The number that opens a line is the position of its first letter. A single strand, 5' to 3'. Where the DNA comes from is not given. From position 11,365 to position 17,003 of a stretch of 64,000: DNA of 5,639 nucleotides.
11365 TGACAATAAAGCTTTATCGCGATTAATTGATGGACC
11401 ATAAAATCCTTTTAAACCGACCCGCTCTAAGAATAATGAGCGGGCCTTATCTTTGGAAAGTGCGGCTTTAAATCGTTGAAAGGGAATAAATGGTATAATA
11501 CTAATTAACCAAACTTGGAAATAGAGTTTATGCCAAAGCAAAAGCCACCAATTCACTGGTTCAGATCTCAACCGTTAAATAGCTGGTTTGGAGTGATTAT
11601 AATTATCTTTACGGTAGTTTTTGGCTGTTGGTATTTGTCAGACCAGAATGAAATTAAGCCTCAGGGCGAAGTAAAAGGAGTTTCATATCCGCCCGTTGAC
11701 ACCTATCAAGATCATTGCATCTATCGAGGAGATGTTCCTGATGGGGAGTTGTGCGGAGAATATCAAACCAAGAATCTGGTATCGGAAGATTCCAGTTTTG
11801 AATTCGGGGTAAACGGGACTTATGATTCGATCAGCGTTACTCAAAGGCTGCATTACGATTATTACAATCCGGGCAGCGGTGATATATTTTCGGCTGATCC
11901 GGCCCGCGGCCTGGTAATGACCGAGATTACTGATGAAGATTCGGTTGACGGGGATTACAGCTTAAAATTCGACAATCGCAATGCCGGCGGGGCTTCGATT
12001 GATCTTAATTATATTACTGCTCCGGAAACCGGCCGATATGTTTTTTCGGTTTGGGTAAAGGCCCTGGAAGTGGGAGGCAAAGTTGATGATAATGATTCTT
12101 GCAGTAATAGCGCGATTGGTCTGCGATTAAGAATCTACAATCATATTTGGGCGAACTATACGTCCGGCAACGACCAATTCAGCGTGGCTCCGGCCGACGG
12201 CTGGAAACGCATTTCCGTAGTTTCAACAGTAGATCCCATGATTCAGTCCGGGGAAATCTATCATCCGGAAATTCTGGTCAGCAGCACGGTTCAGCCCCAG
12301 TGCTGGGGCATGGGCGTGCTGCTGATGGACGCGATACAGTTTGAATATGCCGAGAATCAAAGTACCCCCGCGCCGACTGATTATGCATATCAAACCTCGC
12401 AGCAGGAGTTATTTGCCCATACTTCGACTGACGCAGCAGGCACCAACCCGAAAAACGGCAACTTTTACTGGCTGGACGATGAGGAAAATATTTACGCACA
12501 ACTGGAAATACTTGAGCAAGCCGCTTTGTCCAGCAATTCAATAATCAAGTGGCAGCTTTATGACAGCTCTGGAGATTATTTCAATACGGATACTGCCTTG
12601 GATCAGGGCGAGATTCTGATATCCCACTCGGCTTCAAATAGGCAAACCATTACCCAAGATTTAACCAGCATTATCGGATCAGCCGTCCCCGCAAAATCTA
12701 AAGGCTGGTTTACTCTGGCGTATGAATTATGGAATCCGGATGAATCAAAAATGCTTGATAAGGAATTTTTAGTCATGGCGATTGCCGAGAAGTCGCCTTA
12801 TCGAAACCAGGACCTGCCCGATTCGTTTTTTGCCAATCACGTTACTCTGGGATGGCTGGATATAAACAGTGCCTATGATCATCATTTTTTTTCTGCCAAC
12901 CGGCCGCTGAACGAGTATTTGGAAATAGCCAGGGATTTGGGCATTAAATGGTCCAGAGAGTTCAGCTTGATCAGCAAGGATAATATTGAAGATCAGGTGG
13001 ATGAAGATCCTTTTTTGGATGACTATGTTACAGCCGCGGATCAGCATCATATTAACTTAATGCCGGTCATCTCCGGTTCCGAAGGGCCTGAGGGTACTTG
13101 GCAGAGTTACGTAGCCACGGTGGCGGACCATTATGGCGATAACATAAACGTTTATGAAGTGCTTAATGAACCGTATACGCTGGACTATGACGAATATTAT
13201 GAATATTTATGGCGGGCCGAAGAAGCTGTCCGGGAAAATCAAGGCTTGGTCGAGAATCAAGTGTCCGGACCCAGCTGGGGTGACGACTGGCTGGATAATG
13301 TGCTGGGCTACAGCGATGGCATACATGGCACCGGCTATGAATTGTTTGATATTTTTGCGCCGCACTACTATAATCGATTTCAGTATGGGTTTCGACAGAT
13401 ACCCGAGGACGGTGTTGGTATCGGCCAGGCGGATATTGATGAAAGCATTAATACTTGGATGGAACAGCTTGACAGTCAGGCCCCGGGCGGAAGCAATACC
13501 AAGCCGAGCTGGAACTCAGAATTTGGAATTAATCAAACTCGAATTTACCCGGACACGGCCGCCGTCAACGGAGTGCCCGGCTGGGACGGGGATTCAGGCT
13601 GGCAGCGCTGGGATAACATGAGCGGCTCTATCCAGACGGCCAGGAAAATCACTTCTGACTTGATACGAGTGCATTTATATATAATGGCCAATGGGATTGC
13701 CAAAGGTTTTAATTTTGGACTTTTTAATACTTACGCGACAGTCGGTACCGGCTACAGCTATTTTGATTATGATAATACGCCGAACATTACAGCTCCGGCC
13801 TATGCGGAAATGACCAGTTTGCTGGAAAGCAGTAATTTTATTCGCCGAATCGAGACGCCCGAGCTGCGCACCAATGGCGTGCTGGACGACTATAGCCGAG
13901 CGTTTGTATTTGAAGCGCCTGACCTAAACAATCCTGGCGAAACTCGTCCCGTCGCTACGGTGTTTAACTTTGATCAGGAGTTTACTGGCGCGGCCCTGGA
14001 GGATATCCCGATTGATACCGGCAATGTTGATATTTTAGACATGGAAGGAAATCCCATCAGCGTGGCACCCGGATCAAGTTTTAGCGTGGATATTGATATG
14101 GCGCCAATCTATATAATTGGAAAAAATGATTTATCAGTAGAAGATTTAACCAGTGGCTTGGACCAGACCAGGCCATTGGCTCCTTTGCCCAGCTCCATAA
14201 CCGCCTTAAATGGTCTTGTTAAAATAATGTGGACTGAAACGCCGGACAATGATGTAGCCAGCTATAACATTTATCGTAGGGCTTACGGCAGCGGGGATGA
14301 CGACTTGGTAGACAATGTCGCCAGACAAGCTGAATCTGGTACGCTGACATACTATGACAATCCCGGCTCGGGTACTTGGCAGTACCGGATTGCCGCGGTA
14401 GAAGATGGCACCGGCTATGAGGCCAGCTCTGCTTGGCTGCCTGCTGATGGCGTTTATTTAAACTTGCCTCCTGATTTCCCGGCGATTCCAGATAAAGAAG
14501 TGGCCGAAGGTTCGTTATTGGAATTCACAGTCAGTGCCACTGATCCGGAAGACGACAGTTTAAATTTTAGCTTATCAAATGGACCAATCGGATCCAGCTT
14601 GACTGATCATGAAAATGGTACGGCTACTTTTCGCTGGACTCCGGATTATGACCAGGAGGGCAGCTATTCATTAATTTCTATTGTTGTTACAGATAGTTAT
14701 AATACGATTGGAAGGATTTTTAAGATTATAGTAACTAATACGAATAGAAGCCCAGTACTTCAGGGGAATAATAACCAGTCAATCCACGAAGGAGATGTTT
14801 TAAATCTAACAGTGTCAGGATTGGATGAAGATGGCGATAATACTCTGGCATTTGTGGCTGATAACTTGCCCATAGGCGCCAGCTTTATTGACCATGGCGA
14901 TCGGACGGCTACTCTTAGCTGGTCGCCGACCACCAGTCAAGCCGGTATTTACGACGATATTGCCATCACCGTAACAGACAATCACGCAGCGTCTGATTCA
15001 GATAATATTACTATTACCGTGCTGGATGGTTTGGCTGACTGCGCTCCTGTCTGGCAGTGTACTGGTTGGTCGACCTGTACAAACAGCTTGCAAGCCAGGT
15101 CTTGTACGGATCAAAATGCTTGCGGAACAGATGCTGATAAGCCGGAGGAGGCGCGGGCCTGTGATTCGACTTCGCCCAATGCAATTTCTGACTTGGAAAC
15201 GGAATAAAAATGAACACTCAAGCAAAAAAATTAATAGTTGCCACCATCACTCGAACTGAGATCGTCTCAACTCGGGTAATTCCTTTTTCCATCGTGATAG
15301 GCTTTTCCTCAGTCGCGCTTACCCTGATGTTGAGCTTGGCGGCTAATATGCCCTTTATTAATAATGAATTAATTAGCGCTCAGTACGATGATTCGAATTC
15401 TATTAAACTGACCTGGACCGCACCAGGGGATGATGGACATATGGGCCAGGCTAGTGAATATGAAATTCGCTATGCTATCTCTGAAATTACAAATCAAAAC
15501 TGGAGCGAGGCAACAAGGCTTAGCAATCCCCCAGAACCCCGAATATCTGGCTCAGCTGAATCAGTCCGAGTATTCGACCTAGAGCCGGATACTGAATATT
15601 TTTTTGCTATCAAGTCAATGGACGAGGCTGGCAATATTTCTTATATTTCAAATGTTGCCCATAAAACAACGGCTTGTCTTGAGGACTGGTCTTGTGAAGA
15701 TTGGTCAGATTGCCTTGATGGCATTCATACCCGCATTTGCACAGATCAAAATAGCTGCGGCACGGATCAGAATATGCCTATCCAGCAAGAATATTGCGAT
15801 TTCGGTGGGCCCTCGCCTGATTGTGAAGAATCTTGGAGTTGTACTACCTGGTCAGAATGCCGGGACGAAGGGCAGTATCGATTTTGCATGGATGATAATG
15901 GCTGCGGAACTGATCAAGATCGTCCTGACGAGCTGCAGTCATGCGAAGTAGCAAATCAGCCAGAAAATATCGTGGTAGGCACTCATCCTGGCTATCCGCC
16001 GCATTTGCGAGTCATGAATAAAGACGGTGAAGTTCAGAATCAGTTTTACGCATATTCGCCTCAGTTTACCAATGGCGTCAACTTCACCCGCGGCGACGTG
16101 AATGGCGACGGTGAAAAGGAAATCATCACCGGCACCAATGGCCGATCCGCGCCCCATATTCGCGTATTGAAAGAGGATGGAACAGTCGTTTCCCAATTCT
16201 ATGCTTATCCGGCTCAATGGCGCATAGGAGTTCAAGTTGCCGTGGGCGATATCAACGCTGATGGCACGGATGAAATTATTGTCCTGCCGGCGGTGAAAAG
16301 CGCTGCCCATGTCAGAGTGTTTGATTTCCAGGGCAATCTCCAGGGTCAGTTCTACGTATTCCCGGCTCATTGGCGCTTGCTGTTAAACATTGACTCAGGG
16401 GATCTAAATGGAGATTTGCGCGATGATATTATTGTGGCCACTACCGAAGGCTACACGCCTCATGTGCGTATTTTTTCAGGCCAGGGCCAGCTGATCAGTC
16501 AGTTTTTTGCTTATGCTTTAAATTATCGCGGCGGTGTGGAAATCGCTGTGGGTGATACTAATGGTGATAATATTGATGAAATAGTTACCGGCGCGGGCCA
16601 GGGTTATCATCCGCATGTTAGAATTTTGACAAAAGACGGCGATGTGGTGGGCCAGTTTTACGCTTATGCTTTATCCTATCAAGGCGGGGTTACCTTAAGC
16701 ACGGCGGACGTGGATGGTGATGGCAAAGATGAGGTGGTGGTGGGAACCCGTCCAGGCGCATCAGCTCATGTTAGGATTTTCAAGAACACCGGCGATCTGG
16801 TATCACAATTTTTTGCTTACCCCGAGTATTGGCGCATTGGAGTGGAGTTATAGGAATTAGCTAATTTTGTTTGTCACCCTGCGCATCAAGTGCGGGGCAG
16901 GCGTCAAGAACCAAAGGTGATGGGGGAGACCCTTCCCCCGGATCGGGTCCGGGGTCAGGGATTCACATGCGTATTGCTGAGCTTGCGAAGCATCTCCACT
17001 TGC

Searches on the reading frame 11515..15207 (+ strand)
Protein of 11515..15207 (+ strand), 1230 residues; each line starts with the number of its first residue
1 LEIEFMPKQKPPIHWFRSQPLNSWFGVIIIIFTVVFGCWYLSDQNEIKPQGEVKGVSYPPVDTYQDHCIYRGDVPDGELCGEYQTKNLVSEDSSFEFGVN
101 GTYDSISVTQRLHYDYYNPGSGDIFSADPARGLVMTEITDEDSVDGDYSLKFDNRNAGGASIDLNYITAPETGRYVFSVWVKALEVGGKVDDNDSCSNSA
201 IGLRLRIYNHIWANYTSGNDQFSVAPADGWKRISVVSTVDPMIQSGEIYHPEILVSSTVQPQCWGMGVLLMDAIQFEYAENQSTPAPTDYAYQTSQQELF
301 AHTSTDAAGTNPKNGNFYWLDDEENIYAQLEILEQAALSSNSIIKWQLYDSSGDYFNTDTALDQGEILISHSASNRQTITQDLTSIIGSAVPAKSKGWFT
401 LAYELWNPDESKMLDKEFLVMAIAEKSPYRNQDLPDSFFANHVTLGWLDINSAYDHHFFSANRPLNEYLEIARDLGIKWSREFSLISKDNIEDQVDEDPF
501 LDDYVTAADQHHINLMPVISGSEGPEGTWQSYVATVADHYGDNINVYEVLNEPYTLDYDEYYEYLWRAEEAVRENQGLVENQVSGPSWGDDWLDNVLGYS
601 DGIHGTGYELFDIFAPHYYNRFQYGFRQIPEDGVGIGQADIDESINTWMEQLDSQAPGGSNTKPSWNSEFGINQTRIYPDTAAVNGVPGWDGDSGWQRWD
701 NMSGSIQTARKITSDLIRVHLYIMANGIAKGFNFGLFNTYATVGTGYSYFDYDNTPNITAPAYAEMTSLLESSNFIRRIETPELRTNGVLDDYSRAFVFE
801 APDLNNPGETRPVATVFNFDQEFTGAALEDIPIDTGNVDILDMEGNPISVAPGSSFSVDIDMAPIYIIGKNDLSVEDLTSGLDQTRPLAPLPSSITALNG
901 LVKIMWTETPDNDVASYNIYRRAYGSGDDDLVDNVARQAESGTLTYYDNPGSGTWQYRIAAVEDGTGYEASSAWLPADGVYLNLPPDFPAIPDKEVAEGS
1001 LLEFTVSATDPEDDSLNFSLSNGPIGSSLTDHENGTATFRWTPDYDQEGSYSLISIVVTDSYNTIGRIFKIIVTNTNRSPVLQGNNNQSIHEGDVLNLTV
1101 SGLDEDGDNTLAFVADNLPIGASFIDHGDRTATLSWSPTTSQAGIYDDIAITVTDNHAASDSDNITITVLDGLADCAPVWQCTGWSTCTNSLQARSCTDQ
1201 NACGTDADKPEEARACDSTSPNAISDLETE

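Call 27: search_protein_families(library=pfam, proteins=[window:11515-15207:+], max_evalue=0.0001)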
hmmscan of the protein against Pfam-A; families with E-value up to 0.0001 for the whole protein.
window:11515-15207:+ (1230 aa): 2 families
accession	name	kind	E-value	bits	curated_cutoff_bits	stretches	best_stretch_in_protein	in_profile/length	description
PF17963.7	Big_9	-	9.2e-11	42.9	23.6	0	993-1062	9-78/89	Bacterial Ig domain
PF05345.18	He_PIG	-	4.7e-08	33.8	24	1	1085-1169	8-95/96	Putative Ig domain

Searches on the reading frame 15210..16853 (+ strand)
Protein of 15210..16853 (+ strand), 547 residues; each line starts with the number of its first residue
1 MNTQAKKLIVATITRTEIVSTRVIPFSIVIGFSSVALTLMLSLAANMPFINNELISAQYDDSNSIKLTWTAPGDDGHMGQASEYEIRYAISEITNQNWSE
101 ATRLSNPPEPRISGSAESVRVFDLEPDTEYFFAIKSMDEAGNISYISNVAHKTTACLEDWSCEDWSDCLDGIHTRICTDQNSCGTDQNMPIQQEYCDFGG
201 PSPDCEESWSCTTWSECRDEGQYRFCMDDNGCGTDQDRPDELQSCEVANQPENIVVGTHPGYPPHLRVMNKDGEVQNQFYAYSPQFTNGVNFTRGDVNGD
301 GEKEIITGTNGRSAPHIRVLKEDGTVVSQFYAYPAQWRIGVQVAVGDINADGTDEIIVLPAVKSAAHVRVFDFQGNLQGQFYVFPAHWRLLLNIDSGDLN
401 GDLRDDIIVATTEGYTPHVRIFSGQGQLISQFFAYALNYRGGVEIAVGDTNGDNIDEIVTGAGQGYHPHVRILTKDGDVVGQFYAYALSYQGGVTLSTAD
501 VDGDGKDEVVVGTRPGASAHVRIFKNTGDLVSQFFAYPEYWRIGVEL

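Call 27: search_protein_families(library=pfam, proteins=[window:15210-16853:+], max_evalue=0.0001)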
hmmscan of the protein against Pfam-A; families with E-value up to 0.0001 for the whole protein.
window:15210-16853:+ (547 aa): 4 families
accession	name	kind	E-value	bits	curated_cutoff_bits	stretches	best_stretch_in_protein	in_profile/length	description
PF13517.12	FG-GAP_3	-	1.7e-18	67.4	26.9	2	296-358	1-61/61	FG-GAP-like repeat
PF01839.29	FG-GAP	-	3.8e-18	65.4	22.1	1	493-513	2-22/37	FG-GAP repeat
PF00041.27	fn3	-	2.2e-07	31.4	25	1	61-142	12-74/84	Fibronectin type III domain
PF14783.12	BBS2_Mid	-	4.1e-05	24.1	27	0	496-533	2-35/108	Ciliary BBSome complex subunit 2, middle region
